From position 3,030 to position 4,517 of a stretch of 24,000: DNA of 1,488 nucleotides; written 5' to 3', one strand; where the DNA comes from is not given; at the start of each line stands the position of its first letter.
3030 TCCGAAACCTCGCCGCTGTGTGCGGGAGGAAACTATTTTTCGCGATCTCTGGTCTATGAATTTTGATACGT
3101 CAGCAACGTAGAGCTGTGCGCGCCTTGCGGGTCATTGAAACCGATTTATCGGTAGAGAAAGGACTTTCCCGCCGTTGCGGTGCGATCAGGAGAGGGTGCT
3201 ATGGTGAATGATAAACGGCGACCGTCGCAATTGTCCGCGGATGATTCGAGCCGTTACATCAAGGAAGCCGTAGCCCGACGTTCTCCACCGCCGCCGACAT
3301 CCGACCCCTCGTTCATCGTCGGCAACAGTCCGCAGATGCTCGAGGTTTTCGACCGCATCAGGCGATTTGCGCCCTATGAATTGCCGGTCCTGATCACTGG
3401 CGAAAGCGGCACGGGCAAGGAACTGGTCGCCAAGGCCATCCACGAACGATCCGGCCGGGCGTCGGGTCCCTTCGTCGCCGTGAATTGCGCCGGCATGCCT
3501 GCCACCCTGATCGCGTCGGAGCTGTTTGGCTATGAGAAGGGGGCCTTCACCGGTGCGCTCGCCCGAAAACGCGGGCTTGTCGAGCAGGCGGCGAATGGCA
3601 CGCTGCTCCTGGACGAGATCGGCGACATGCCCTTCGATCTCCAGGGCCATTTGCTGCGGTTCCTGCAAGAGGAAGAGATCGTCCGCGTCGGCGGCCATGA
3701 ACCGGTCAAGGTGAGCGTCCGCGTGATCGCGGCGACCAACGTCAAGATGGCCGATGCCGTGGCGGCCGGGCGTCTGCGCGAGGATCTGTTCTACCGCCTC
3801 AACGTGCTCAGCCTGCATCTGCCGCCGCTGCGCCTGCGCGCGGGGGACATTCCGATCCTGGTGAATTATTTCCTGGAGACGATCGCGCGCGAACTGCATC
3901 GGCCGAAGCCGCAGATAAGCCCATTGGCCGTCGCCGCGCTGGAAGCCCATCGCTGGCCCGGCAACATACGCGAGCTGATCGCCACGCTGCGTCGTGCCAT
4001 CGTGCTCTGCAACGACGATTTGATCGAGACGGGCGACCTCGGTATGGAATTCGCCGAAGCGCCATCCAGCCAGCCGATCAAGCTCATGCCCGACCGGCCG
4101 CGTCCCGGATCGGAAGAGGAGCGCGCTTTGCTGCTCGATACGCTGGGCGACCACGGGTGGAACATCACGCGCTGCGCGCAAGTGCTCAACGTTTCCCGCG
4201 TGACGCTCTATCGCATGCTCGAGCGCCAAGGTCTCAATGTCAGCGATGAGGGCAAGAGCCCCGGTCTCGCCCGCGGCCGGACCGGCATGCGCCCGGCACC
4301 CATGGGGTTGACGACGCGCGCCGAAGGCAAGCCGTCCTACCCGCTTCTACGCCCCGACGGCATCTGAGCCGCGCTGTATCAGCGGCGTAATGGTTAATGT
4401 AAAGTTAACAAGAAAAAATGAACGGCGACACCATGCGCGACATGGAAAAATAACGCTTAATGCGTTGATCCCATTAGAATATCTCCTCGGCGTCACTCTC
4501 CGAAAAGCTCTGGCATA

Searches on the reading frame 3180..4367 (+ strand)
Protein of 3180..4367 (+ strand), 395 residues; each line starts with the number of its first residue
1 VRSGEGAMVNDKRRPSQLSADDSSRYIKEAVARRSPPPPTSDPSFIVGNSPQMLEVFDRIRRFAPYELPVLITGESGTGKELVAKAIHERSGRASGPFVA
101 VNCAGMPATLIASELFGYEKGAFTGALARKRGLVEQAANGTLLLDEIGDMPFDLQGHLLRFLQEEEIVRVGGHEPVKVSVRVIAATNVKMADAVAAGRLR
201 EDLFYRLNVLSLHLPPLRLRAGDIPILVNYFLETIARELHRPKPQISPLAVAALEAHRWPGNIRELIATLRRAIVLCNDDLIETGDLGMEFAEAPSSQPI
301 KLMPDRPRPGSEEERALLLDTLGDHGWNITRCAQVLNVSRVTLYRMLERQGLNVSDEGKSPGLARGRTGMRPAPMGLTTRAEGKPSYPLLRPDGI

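Call 3: search_protein_families(library=pfam, proteins=[window:3180-4367:+], max_evalue=0.1)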
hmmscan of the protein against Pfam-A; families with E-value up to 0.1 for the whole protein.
window:3180-4367:+ (395 aa): 17 families
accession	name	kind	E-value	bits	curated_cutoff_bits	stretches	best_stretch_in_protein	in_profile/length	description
PF00158.32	Sigma54_activat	-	2.2e-68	229.6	20.2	1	46-212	1-167/168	Sigma-54 interaction domain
PF14532.12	Sigma54_activ_2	-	4.5e-25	88.9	25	1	47-217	1-138/138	Sigma-54 interaction domain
PF25601.1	AAA_lid_14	-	3.2e-21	75.4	27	1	218-298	1-81/87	AAA+ ATPase lid domain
PF02954.25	HTH_8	-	2.3e-08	34.1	22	1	313-347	5-39/42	Bacterial regulatory protein, Fis family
PF07728.20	AAA_5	-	1.6e-05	25.4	22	1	69-190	1-125/139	AAA domain (dynein-related subfamily)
PF13191.12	AAA_16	-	3.3e-05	24.9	32.6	1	53-160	12-125/167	AAA ATPase domain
PF13384.12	HTH_23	-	0.00041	20.5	24.6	1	311-349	3-40/50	Homeodomain-like domain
PF00004.35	AAA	-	0.0006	20.7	21.2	1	70-188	1-110/131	ATPase family associated with various cellular activities (AAA)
PF01078.27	Mg_chelatase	-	0.0057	16.5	20.3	0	126-188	94-158/207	Magnesium chelatase, subunit ChlI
PF13556.12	HTH_30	-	0.006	16.8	27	1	319-349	5-35/59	PucR C-terminal helix-turn-helix domain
PF02796.21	HTH_7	-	0.0062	17.1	23.8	1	306-348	2-43/45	Helix-turn-helix domain of resolvase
PF13401.12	AAA_22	-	0.0099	16.6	27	1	69-110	7-50/130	AAA domain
PF13245.12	AAA_19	-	0.017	15.7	25.1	1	69-171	13-124/134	AAA domain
PF07726.17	AAA_3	-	0.033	14.5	27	1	70-187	2-111/131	ATPase family associated with various cellular activities (AAA)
PF13551.12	HTH_29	-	0.04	14.4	28.1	0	324-349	9-35/64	Winged helix-turn helix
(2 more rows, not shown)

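Call 4: search_protein_families(library=ncbifam, proteins=[window:3180-4367:+], max_evalue=0.1)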
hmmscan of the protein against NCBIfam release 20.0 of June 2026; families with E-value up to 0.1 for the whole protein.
window:3180-4367:+ (395 aa): 29 families (the best 25 are shown)
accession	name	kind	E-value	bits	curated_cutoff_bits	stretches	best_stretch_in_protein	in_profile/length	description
TIGR02915.1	PEP_resp_reg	equivalog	1.4e-97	327.3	502.6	1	45-352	140-444/445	PEP-CTERM-box response regulator transcription factor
TIGR01817.1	nifA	equivalog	1.9e-96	324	528.85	1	40-301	192-452/534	nif-specific transcriptional activator NifA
TIGR01818.1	ntrC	equivalog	2.1e-94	316.9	558.6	1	32-296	122-386/463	nitrogen regulation protein NR(I)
NF041552.1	TF_PrdR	equivalog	2.3e-93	313.5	795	1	42-348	265-574/577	sigma-54 dependent transcriptional regulator PrdR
NF008469.0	PRK11361.1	equivalog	1.7e-92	310.5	714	1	46-353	145-457/461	acetoacetate metabolism transcriptional regulator AtoC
NF038308.1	RNA_repair_RtcR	equivalog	2e-87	294.2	650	1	23-296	157-441/530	RNA repair transcriptional activator RtcR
NF050807.1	TransRegFlbDCaul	equivalog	9.2e-87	291.8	750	1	43-354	117-445/454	sigma-54-dependent transcriptional regulator FlbD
NF003451.0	PRK05022.1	equivalog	1.3e-86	291.4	476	1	42-353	188-511/512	nitric oxide reductase transcriptional regulator NorR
TIGR02329.1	propionate_PrpR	equivalog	1.7e-84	284.3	499.2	1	46-348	214-525/526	propionate catabolism operon regulatory protein PrpR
NF011953.0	PRK15424.1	equivalog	1.2e-79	268.3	703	1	44-350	219-534/538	propionate catabolism operon regulatory protein PrpR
NF008176.1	PRK10923.1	equivalog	8.7e-79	265.3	620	1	43-298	137-392/469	nitrogen regulation protein NR(I)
NF007689.0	PRK10365.1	equivalog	9.8e-74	248.7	760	1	45-348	140-440/441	sigma-54-dependent response regulator transcription factor ZraR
TIGR02974.1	phageshock_pspF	equivalog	1.6e-73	247.9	443.55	1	46-280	1-236/336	phage shock protein operon transcriptional activator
NF051870.1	NAssimRespRegNtrX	equivalog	1.1e-72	245.4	600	1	45-351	140-451/452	nitrogen assimilation response regulator NtrX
NF011695.0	PRK15115.1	equivalog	3.3e-72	243.6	763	1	23-356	114-442/445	two-component system response regulator GlrR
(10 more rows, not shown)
